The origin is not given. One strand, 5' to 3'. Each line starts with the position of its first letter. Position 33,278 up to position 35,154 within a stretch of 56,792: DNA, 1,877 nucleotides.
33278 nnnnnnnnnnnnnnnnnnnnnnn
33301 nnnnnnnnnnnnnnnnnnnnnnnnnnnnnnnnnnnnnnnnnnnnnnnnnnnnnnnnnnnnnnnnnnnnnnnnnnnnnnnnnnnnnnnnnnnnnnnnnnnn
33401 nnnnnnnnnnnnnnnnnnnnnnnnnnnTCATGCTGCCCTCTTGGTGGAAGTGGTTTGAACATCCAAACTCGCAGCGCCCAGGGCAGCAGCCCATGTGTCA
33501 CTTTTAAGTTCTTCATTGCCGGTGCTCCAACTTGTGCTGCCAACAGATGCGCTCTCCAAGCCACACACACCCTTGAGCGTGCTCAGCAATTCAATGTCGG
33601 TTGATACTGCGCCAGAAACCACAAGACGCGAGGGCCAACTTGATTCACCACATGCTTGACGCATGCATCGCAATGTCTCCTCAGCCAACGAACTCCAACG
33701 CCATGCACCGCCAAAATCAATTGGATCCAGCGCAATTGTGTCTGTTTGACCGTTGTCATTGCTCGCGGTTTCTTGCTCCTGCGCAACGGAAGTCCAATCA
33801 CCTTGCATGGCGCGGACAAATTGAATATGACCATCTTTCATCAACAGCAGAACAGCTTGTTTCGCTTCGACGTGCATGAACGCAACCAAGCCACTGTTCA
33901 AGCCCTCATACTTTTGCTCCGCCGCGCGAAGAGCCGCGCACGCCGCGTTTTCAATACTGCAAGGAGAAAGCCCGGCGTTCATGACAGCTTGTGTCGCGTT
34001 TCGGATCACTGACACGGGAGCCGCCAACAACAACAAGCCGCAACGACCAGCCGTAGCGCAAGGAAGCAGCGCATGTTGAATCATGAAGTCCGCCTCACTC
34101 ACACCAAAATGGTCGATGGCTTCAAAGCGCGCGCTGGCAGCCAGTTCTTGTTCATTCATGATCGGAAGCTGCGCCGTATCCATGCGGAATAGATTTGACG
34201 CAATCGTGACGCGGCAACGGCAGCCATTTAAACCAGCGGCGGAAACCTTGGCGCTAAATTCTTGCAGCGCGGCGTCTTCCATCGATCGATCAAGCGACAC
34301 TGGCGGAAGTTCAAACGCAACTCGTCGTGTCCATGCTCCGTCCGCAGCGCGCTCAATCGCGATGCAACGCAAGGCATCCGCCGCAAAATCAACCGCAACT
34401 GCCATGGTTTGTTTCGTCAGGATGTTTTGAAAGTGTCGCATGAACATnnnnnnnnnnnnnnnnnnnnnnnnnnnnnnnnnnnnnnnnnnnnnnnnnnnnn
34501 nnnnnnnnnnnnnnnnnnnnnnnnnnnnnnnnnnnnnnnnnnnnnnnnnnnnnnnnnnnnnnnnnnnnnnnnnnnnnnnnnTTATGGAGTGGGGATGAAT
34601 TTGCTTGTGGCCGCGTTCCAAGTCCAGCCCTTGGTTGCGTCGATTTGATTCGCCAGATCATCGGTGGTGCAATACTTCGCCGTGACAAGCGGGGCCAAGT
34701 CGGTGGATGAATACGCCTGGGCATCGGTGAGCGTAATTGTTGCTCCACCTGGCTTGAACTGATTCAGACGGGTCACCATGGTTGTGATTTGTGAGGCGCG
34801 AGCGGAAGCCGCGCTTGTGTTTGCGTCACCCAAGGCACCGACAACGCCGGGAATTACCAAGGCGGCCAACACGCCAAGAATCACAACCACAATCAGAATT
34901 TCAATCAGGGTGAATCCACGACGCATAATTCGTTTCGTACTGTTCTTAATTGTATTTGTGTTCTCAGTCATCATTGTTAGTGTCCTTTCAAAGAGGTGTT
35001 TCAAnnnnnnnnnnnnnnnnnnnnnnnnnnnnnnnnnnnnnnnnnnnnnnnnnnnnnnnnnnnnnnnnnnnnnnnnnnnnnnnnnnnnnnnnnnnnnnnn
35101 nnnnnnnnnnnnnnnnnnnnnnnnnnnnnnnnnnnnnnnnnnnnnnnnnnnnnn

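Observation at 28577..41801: Hybrid type IV filament machine: T4aP-style PilM-N-O-P alignment genes fused into one operon with a GspE/GspF motor, and a divergent pseudopilin-secretin-pilotin operon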

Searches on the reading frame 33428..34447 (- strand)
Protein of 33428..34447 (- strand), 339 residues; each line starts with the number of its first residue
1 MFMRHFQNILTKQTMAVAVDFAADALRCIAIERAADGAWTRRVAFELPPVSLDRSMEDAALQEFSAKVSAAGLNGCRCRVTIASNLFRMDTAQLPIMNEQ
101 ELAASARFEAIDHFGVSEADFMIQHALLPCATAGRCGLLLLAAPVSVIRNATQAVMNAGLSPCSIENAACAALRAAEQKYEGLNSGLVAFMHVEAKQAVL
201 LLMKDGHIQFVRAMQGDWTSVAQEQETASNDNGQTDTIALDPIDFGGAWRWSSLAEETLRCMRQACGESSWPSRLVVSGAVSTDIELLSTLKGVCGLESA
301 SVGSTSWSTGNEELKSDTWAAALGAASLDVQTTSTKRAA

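Call 3: search_protein_families(library=pfam, proteins=[window:33428-34447:-], max_evalue=0.01)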
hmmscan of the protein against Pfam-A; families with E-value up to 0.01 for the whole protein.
window:33428-34447:- (339 aa): 0 families

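Call 5: search_protein_families(library=ncbifam, proteins=[window:33428-34447:-], max_evalue=0.01)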
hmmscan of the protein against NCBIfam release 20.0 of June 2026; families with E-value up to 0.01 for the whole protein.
window:33428-34447:- (339 aa): 1 family
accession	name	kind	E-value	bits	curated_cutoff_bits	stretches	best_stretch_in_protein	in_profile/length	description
TIGR01175.1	pilM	subfamily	5.9e-05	22.2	133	1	93-214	86-216/348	type IV pilus assembly protein PilM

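Call 15: search_solved_structures(query=window:33428-34447:-, max_evalue=1)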
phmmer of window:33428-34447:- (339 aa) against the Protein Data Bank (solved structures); distinct sequences matched with E-value up to 1: 6.
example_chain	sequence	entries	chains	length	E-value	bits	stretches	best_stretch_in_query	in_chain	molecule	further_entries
3jc8_Ma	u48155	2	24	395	0.0006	22.4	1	60-215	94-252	Type IV pilus biogenesis protein PilM | PilM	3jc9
9iqi_A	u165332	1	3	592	0.42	13.1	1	200-299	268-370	Oleate hydratase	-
9iqj_A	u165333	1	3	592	0.42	13.1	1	200-299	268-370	Oleate hydratase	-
9iqa_A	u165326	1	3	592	0.42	13.1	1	200-299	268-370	Oleate hydratase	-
7kax_A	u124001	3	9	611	0.44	13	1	200-299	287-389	Oleate hydratase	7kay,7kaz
7kav_B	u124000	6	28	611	0.44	13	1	200-299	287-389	Oleate hydratase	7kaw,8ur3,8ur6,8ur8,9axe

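Call 41: search_solved_structures(query=A1, max_evalue=1)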
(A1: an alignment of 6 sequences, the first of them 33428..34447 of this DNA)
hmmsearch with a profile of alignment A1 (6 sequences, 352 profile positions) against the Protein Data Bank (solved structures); distinct sequences matched with E-value up to 1: 4.
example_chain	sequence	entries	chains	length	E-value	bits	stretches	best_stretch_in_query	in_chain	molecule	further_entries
3jc8_Ma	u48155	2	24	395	1.5e-18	70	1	15-321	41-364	Type IV pilus biogenesis protein PilM | PilM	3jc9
5eox_A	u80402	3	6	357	1.4e-10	43.7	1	10-216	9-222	Type 4 fimbrial biogenesis protein PilM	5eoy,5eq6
5eou_A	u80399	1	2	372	1.6e-10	43.6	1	10-216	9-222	Type 4 fimbrial biogenesis protein PilM,Type 4 fimbrial biogenesis protein PilN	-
2ych_A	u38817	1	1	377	2.2e-10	43.1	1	15-218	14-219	COMPETENCE PROTEIN PILM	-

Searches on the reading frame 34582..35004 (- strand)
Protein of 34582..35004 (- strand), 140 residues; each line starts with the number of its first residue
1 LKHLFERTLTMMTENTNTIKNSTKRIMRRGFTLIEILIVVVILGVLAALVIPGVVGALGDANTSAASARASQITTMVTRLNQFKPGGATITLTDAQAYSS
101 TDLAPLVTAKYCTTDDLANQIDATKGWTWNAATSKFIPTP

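Call 3: search_protein_families(library=pfam, proteins=[window:34582-35004:-], max_evalue=0.01)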
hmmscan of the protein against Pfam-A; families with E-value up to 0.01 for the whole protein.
window:34582-35004:- (140 aa): 1 family
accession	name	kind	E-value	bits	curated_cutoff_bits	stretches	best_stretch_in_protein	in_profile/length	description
PF07963.17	N_methyl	-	1.1e-07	31.5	21.2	1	28-50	4-26/27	Prokaryotic N-terminal methylation motif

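Call 5: search_protein_families(library=ncbifam, proteins=[window:34582-35004:-], max_evalue=0.01)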
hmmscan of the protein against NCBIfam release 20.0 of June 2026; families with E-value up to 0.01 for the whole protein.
window:34582-35004:- (140 aa): 9 families
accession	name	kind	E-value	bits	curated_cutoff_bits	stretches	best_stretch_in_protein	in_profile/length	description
TIGR01710.1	typeII_sec_gspG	equivalog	4.8e-11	42.8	88.85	1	29-84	1-53/134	type II secretion system major pseudopilin GspG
TIGR02532.1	IV_pilin_GFxxxE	domain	1.6e-08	34.1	16.3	1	28-51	1-24/24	prepilin-type N-terminal cleavage/methylation domain-containing protein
NF041775.1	typeIV_PilA_Myxo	equivalog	1.1e-06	28.8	400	1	28-63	10-45/214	type IV pilin protein PilA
TIGR01708.2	typeII_sec_gspH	equivalog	5.1e-06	26.6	80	1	29-72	2-42/169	type II secretion system minor pseudopilin GspH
NF040999.1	pilin_ComGC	equivalog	6.2e-06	26.3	75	1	29-70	2-43/84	competence type IV pilus major pilin ComGC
NF041013.1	T4P_ComGE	equivalog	4.8e-05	23.4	49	1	29-91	4-68/83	competence type IV pilus minor pilin ComGE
TIGR02596.1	TIGR02596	subfamily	6.7e-05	23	70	1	31-69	1-39/196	Verru_Chthon cassette protein D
NF007862.0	PRK10574.1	equivalog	7.4e-05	22.9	138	1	28-56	4-32/145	prepilin peptidase-dependent pilin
NF007800.0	PRK10506.1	equivalog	0.009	15.9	158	0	27-48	7-28/163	prepilin peptidase-dependent protein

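Call 85: search_solved_structures(query=A9, max_evalue=0.01)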
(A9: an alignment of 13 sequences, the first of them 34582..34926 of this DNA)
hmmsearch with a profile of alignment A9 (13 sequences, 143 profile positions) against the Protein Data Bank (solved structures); distinct sequences matched with E-value up to 0.01: 19.
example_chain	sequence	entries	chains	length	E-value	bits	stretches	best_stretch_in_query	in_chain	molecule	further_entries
7tgg_A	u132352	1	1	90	3.6e-10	43.2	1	17-71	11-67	Geopilin domain 1 protein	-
9egp_A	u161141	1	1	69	9.1e-10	41.9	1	29-73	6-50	Geopilin domain 1 protein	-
5wda_A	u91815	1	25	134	5.9e-07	32.8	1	34-64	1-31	General secretion pathway protein G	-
2m7g_A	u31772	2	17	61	1.5e-06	31.4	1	34-71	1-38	Geopilin domain 1 protein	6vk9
8pfb_G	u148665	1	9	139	2.5e-06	30.7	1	34-129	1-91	Type IV pilin PilE1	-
9lab_B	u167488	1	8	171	1.8e-05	27.9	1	31-70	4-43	MSHA major pilin subunit MshA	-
1oqw_A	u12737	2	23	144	2.7e-05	27.4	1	34-71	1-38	Fimbrial protein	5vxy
8tum_e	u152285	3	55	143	3e-05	27.2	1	34-80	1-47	Type IV major pilin protein PilA | Pilin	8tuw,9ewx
8tj2_C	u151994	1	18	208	7.3e-05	26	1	34-69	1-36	Type IV major pilin protein PilA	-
3sok_A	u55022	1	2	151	0.00015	25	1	34-58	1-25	Fimbrial protein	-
9laa_A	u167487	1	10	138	0.0002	24.6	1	29-57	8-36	Type IV pilin protein PilA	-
6xxe_A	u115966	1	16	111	0.00024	24.3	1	34-76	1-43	Uncharacterized protein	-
8tob_GA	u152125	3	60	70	0.00027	24.1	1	35-79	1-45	Fimbrial protein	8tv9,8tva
8qqj_J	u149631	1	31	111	0.00036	23.7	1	34-76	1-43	Type IV narrow pilus major component PilA5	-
6xxd_A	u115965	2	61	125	0.00057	23.1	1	34-71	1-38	PilA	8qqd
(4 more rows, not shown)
